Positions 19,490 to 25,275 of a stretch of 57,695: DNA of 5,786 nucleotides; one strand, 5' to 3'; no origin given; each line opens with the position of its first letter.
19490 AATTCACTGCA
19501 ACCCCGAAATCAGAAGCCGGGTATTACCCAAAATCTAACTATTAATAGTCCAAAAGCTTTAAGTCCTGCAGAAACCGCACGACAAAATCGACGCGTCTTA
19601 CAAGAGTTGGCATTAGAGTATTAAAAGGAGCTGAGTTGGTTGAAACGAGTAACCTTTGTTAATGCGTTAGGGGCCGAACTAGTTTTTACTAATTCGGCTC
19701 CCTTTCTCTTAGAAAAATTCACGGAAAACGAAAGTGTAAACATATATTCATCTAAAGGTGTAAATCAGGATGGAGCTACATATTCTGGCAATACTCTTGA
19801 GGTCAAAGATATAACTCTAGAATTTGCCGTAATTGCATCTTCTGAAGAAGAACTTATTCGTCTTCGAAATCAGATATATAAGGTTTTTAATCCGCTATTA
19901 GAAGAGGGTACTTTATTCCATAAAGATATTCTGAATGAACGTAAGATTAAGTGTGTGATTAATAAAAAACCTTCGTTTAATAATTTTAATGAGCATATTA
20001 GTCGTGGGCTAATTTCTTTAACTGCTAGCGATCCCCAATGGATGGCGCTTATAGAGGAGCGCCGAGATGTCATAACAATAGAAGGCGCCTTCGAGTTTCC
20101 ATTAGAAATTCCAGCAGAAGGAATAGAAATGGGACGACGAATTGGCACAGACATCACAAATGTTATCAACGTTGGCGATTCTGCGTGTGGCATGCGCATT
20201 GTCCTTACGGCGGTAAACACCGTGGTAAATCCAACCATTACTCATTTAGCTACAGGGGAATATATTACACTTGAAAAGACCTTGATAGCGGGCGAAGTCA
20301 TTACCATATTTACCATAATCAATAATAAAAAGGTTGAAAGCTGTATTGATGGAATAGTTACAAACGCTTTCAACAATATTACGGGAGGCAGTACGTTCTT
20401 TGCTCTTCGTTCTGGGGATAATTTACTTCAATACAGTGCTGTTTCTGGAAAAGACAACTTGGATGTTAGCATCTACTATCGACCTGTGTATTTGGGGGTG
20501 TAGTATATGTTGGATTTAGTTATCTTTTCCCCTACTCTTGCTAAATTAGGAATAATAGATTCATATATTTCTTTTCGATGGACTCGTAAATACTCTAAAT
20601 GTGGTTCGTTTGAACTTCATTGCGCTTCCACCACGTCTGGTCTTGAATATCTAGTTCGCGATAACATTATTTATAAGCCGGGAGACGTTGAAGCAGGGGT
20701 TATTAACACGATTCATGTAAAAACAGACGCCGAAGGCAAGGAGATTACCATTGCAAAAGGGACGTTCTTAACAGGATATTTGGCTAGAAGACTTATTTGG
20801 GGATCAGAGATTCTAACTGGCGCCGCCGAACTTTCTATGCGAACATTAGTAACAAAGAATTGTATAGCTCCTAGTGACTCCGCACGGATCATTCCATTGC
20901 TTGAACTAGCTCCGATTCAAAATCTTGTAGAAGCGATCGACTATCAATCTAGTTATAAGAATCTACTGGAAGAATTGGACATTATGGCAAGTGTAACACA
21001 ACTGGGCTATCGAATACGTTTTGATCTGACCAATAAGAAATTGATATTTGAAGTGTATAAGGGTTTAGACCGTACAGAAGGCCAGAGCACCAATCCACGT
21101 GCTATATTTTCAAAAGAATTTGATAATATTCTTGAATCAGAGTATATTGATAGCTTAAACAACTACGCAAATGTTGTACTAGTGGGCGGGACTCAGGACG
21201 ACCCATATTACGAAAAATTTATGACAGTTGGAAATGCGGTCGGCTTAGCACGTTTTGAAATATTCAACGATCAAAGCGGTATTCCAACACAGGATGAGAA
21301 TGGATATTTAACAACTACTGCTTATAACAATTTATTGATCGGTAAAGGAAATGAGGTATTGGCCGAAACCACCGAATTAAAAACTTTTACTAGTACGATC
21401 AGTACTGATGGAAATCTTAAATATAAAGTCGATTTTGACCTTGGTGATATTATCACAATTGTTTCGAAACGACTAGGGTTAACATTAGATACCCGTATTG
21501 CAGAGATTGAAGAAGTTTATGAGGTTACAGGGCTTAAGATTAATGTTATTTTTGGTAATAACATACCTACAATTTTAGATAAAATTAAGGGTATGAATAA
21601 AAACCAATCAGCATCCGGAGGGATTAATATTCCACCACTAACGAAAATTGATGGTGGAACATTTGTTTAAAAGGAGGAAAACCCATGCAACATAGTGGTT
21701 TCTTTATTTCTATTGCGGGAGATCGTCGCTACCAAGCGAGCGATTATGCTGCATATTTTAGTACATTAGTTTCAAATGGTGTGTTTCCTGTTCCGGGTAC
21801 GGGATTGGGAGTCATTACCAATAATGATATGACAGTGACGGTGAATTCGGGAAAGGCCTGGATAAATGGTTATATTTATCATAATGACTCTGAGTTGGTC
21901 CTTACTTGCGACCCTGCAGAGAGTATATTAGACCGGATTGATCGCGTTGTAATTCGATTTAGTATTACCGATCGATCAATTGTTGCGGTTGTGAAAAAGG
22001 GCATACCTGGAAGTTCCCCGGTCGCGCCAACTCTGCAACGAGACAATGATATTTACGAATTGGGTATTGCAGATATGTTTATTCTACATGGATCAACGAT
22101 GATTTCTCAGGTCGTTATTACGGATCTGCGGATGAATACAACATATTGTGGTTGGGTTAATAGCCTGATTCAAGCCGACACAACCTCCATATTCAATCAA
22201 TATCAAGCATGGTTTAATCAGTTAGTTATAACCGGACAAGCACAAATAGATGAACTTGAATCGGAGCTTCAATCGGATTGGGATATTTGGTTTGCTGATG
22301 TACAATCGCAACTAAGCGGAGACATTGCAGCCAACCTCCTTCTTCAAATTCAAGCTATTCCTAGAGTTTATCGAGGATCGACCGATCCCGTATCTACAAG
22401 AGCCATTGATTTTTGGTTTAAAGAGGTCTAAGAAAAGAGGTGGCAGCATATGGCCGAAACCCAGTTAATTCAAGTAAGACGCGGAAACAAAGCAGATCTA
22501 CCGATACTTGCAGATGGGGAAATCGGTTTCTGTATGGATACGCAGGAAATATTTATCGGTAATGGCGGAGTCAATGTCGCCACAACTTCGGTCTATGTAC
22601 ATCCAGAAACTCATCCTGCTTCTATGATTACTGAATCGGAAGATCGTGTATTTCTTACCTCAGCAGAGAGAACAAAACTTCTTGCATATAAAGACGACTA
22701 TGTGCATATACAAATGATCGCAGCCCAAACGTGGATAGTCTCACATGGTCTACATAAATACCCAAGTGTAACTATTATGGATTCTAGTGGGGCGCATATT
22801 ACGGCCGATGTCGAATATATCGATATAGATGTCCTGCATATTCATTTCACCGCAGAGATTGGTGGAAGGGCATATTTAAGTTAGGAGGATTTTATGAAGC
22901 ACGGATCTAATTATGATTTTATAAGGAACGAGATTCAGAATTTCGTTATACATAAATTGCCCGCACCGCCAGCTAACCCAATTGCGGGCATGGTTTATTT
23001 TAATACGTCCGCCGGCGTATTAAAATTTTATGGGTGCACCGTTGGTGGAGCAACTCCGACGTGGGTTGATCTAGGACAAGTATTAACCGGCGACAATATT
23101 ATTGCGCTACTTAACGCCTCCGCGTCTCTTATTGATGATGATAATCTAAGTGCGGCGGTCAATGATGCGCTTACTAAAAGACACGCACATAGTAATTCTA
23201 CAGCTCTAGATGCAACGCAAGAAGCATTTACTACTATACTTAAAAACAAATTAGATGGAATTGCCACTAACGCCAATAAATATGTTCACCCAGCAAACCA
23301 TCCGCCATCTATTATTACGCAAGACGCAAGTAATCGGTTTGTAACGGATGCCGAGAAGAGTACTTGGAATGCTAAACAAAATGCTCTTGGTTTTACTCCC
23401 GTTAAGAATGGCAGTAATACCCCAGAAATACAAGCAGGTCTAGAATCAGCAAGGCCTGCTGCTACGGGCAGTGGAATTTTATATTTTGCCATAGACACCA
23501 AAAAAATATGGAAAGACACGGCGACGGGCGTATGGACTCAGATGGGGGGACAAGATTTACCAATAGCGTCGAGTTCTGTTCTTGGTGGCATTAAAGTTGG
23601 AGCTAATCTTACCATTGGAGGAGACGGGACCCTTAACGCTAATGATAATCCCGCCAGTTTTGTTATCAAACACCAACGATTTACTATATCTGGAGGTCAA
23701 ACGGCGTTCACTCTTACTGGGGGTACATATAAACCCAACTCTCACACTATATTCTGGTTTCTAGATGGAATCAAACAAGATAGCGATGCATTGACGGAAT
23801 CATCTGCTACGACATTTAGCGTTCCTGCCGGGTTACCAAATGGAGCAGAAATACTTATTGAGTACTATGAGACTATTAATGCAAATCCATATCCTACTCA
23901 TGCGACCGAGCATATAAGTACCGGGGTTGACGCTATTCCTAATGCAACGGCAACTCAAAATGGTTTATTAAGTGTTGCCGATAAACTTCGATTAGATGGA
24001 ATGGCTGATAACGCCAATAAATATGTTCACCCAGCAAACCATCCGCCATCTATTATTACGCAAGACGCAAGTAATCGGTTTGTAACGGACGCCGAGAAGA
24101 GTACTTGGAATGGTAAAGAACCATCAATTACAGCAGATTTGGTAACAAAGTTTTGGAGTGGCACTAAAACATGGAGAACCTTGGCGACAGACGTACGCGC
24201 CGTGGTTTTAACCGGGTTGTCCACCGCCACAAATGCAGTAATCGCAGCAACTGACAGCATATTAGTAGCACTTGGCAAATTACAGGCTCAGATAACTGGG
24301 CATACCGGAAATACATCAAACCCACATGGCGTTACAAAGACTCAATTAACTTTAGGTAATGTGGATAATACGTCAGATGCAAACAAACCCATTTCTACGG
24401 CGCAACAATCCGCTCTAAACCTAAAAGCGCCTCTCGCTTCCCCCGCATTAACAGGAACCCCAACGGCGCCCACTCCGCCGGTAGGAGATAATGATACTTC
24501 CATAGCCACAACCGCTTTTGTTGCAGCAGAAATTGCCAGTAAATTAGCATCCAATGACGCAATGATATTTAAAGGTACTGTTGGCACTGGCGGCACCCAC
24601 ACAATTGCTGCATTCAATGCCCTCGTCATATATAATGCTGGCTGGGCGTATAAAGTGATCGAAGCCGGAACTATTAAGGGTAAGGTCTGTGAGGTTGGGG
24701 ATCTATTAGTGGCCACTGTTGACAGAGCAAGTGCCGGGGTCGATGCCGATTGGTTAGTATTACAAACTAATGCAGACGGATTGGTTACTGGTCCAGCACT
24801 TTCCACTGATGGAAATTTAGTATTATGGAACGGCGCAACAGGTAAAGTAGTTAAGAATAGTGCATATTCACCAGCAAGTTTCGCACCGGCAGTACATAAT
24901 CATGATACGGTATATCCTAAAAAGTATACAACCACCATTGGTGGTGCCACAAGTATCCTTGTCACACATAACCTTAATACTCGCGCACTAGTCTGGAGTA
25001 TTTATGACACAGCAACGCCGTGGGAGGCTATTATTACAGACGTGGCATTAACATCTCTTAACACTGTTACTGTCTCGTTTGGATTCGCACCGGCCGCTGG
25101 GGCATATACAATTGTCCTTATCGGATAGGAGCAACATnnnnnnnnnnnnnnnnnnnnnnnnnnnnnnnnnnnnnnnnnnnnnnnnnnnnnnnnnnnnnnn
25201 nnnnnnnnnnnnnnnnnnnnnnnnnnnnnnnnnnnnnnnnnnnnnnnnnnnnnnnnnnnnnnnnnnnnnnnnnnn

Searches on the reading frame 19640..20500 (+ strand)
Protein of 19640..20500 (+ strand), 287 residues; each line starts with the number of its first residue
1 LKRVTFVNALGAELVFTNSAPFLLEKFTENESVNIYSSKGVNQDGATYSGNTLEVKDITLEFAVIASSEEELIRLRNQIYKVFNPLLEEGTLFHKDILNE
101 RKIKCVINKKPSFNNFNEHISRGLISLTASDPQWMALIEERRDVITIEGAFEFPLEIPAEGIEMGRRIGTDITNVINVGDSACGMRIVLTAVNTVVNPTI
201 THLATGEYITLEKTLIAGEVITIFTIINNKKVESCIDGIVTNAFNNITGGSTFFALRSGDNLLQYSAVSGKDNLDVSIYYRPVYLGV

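Call 55: search_protein_families(library=pfam, proteins=[window:19640-20500:+], max_evalue=0.001)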
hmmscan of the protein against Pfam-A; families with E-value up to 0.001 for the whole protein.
window:19640-20500:+ (287 aa): 2 families
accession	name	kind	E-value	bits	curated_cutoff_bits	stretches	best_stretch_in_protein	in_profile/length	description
PF05709.17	Sipho_tail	-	1.3e-16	61.3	24.2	1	11-128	3-117/118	Phage tail protein RIFT-related domain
PF22768.1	SPP1_Dit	-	8.4e-11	42.4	25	1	179-284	2-97/97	Siphovirus-type tail component, C-terminal domain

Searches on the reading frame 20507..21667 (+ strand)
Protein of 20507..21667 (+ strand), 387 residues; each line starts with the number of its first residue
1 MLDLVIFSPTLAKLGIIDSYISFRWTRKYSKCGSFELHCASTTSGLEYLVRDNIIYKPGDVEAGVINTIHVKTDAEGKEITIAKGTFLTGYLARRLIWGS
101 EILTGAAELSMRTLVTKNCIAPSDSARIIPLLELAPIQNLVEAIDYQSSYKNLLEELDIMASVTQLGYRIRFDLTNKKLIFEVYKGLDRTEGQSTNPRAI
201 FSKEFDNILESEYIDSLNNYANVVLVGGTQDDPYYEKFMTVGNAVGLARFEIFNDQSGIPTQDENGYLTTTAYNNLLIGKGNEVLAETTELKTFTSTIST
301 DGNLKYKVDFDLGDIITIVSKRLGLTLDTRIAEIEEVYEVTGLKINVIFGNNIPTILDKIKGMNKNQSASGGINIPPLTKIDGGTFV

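Call 55: search_protein_families(library=pfam, proteins=[window:20507-21667:+], max_evalue=0.001)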
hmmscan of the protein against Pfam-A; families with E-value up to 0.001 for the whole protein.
window:20507-21667:+ (387 aa): 1 family
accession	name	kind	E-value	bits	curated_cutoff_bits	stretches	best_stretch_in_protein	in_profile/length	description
PF14594.13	Sipho_Gp37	-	4.4e-88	296.2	26.2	1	6-351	4-370/370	Siphovirus ReqiPepy6 Gp37-like protein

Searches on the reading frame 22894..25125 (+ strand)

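Call 44: search_protein_families(library=phrogs, proteins=[window:22894-25125:+], max_evalue=0.00001)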
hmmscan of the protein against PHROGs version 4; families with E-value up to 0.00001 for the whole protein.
window:22894-25125:+ (744 aa): 22 families
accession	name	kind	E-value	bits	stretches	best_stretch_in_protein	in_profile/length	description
phrog_38707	-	unknown function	6.6e-136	455.6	3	165-381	136-371/675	-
phrog_8309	-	unknown function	7.8e-24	85.4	2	1-126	1-119/312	-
phrog_18608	-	unknown function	8.5e-24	85.6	2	79-166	190-275/416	-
phrog_33513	-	unknown function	4e-14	52.5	1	481-512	552-583/1042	-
phrog_7032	-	tail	7.9e-14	51.7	1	484-550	229-289/866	tail fiber protein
phrog_4209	-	tail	7.4e-13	49.3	1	495-548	100-146/406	tail fiber protein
phrog_2631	-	tail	2.8e-12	47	1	346-549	240-383/644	tail fiber protein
phrog_454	-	tail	1.5e-11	44.2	1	500-550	348-398/1376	tail fiber protein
phrog_2647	-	head and packaging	2.4e-11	44.3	1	668-743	258-335/336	head decoration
phrog_38418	-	unknown function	4.7e-11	43.3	1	474-544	282-353/472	-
phrog_20500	-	tail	1.4e-10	40.5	1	397-474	470-547/1365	tail protein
phrog_35419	-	tail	3e-10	40.9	1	471-578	166-271/414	tail fiber protein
phrog_8713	-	tail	8.8e-09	35.9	1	508-552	391-435/509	tail fiber protein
phrog_12754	-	unknown function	1.9e-08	34.7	0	465-498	32-65/579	-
phrog_30593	-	unknown function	2.7e-08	34.4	1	466-573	91-195/322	-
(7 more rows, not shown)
